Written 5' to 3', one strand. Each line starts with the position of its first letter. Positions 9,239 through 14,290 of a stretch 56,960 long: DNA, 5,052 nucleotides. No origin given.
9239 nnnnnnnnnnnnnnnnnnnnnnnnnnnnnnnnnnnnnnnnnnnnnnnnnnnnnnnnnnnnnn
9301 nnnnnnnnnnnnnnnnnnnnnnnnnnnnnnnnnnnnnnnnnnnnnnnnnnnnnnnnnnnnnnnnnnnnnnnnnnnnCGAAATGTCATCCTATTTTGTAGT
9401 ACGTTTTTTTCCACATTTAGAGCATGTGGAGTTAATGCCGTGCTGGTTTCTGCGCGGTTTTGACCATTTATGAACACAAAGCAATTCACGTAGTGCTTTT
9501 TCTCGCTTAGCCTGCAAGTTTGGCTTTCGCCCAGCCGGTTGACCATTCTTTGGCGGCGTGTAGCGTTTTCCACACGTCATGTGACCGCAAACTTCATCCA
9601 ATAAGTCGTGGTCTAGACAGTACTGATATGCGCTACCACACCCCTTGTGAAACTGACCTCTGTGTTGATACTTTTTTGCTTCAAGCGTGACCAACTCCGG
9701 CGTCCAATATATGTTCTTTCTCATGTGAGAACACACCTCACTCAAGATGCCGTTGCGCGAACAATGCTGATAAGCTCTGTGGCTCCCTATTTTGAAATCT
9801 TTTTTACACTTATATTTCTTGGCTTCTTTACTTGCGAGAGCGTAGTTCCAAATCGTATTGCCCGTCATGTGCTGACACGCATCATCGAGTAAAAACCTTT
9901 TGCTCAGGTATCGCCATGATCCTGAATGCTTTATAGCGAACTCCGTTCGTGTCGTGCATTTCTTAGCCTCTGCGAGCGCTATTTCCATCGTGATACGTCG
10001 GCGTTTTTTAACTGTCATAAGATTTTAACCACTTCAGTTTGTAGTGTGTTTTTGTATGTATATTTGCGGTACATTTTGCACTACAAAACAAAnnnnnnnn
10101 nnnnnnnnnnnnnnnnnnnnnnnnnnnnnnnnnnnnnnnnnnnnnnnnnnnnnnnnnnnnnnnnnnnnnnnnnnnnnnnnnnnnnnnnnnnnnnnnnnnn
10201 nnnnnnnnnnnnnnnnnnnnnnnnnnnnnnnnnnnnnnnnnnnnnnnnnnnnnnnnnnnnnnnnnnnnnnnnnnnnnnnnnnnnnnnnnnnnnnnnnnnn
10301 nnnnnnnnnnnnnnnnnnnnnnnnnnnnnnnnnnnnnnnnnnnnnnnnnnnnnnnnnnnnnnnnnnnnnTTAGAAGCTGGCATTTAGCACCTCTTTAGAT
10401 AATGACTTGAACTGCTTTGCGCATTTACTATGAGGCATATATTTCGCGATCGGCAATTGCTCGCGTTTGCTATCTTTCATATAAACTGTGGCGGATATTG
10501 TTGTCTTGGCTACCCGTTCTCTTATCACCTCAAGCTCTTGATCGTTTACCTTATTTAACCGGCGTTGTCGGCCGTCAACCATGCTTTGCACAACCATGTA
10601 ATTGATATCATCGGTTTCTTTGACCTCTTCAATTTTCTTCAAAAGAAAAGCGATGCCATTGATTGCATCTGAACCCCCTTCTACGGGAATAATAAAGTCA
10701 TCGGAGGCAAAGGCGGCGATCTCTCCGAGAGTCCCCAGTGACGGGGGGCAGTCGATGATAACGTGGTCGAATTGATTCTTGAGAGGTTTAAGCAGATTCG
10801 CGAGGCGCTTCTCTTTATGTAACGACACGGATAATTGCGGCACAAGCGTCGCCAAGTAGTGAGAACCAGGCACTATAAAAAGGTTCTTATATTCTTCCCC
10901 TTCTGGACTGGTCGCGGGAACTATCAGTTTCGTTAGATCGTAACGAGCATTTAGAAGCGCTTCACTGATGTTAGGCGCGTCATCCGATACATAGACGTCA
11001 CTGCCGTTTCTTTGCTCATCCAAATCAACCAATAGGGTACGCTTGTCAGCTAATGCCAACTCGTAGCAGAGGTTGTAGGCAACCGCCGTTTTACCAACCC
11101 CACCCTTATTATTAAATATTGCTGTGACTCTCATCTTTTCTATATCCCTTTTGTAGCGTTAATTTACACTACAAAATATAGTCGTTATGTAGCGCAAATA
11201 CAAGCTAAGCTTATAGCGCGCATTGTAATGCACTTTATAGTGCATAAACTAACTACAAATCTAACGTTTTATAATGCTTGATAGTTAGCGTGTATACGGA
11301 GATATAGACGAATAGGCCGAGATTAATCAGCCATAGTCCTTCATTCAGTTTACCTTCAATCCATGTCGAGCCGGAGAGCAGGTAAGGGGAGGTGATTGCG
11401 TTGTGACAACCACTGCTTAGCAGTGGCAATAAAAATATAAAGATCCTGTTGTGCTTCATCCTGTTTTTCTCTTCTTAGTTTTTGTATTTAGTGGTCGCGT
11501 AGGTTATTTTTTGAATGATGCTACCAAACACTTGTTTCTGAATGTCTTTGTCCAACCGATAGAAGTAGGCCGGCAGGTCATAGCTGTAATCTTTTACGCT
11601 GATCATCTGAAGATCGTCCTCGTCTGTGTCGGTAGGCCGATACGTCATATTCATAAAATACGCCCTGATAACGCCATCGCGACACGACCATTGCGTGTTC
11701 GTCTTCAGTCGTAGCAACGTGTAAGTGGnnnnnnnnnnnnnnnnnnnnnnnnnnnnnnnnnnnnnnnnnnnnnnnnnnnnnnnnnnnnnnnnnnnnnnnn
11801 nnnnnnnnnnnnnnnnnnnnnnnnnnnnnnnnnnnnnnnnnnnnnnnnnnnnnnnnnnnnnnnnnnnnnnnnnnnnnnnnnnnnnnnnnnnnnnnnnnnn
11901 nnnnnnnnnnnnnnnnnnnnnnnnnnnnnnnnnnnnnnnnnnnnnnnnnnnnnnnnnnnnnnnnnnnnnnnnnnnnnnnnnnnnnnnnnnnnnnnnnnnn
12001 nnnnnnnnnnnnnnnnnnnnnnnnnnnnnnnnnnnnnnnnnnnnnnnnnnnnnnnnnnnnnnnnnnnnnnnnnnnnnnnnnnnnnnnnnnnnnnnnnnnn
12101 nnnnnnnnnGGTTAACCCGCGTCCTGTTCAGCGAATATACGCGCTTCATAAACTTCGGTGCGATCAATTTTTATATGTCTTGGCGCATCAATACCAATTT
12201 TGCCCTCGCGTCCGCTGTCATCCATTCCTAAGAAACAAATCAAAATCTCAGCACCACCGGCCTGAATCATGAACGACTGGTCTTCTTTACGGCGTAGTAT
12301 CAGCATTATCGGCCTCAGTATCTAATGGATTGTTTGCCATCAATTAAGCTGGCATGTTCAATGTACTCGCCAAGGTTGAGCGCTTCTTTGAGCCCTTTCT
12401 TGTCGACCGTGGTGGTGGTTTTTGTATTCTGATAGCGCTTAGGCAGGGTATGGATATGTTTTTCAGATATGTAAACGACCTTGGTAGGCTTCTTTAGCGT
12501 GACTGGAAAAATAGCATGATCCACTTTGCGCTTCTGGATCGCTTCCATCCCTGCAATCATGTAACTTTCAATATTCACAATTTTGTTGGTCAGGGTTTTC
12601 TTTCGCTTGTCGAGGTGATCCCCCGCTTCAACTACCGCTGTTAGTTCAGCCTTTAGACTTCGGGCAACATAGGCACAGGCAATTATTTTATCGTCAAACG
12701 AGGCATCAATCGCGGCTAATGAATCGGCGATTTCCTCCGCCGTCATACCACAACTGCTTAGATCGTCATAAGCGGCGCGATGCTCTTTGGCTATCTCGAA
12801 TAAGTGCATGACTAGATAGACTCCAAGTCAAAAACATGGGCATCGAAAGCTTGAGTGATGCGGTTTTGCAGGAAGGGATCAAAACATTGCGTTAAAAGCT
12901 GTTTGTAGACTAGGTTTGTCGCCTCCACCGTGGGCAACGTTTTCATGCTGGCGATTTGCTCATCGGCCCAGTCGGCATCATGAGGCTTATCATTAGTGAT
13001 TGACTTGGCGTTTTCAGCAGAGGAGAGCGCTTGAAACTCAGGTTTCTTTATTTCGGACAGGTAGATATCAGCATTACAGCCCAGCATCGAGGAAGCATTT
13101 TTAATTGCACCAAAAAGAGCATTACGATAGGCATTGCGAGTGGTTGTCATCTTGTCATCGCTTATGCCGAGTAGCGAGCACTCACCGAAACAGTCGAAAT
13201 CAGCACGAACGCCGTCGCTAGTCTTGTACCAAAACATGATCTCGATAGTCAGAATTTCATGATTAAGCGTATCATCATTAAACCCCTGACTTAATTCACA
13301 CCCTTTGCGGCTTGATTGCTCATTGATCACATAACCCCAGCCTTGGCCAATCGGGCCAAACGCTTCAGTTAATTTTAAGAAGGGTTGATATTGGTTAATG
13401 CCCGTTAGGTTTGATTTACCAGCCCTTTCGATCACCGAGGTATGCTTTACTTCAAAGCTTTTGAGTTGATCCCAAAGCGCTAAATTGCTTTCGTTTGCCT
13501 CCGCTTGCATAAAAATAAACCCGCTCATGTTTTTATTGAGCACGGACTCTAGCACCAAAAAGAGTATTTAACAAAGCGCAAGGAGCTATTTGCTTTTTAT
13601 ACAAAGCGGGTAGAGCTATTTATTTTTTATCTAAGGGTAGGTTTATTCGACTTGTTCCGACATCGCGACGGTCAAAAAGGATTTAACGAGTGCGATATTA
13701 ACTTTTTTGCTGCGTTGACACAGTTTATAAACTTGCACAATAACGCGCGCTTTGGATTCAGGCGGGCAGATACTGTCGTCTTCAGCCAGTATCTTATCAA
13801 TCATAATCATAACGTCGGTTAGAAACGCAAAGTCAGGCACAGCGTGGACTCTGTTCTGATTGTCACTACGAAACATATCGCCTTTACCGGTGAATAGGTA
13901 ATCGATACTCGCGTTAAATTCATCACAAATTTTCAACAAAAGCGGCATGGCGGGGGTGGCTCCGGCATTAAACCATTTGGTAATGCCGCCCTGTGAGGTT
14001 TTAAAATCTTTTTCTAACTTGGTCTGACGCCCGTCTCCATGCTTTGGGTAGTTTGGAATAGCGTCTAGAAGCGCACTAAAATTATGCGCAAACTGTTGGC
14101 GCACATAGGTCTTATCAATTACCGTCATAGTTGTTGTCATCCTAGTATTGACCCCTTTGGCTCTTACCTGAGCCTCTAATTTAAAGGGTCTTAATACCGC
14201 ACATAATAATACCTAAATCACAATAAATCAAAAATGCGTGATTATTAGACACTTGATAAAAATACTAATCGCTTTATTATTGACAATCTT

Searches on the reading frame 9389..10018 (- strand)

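Call 11: search_protein_families(library=phrogs, proteins=[window:9389-10018:-], max_evalue=0.001)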
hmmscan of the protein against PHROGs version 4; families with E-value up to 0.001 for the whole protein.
window:9389-10018:- (209 aa): 1 family
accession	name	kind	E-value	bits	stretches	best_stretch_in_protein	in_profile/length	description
phrog_20046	-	unknown function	5.9e-21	76.2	1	10-102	201-296/302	-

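Call 69: search_protein_families(library=pfam, proteins=[window:9389-10018:-], max_evalue=0.01)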
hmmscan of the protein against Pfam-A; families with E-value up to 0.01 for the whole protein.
window:9389-10018:- (209 aa): 0 families

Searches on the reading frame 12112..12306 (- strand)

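Call 99: search_protein_families(library=pfam, proteins=[window:12112-12306:-], max_evalue=0.001)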
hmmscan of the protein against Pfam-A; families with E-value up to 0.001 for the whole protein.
window:12112-12306:- (64 aa): 1 family
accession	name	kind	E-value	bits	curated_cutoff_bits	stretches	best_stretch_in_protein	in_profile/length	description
PF02599.21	CsrA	-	1.5e-13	50.9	27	1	1-55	1-50/53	Global regulator protein family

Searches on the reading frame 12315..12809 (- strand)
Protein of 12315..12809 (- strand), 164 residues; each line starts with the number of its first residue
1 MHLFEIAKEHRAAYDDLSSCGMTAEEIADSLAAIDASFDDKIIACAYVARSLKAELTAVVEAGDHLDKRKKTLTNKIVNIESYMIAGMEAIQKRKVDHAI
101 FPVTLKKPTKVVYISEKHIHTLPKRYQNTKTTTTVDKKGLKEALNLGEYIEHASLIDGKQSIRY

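Call 11: search_protein_families(library=phrogs, proteins=[window:12315-12809:-], max_evalue=0.001)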
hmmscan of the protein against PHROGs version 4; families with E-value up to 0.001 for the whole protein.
window:12315-12809:- (164 aa): 1 family
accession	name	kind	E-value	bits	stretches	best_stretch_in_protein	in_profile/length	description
phrog_253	-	DNA, RNA and nucleotide metabolism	4.4e-28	99.3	1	1-163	7-165/169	Mu Gam-like end protection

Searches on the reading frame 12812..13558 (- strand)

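Call 11: search_protein_families(library=phrogs, proteins=[window:12812-13558:-], max_evalue=0.001)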
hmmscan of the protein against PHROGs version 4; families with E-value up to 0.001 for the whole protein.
window:12812-13558:- (248 aa): 3 families
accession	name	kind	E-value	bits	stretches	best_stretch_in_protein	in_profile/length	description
phrog_7838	-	DNA, RNA and nucleotide metabolism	3.7e-33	116.1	1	23-239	3-227/242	exonuclease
phrog_2489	-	DNA, RNA and nucleotide metabolism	4.1e-17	62.7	1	17-183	456-634/728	exonuclease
phrog_7792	-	unknown function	1.9e-15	57.9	1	17-176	1-150/255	-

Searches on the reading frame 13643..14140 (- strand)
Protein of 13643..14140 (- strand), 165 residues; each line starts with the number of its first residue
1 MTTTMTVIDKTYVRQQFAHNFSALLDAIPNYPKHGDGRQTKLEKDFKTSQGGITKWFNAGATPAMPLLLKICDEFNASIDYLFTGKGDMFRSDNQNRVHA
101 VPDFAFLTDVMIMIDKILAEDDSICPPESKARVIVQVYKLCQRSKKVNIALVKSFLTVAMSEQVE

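Call 5: search_protein_families(library=pfam, proteins=[window:13643-14140:-], max_evalue=0.1)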
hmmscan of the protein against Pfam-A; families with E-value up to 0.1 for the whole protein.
window:13643-14140:- (165 aa): 2 families
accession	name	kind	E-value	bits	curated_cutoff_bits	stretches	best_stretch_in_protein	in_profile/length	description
PF01381.28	HTH_3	-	0.0019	18.6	23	1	39-82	12-55/55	Helix-turn-helix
PF07022.19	Phage_CI_repr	-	0.046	14.5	22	1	53-90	29-65/65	Bacteriophage CI repressor helix-turn-helix domain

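Call 6: search_protein_families(library=phrogs, proteins=[window:13643-14140:-], max_evalue=0.01)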
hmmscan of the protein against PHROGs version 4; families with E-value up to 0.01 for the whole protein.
window:13643-14140:- (165 aa): 5 families
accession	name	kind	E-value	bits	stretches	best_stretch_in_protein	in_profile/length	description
phrog_4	-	transcription regulation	3e-09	37.4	1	21-126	137-205/400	transcriptional repressor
phrog_8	-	transcription regulation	2.5e-08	34.8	1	39-107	173-235/346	transcriptional regulator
phrog_9710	-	unknown function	0.00015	22.8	1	68-95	61-88/95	-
phrog_3037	-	transcription regulation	0.0055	17.5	1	49-96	41-88/189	transcriptional repressor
phrog_2967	-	transcription regulation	0.0091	16.6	1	33-98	24-83/225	transcriptional regulator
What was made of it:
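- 13643..14140 (-): CI-like repressor, 165 aa, with no S24 peptidase domain. It is the proposed (untested) target of the small protein. Pfam HTH_3 and Phage_CI_repr weak hits only (call 5); PHROG repressor families (call 6).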

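Call 89: search_protein_families(library=ncbifam, proteins=[window:13643-14140:-], max_evalue=0.01)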
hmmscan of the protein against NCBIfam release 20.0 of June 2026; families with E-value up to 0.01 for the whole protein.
window:13643-14140:- (165 aa): 1 family
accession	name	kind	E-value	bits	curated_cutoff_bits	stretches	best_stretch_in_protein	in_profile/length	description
NF041951.1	phage_RstR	subfamily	0.00025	21.3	80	1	32-90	11-69/108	RstR family transcriptional repressor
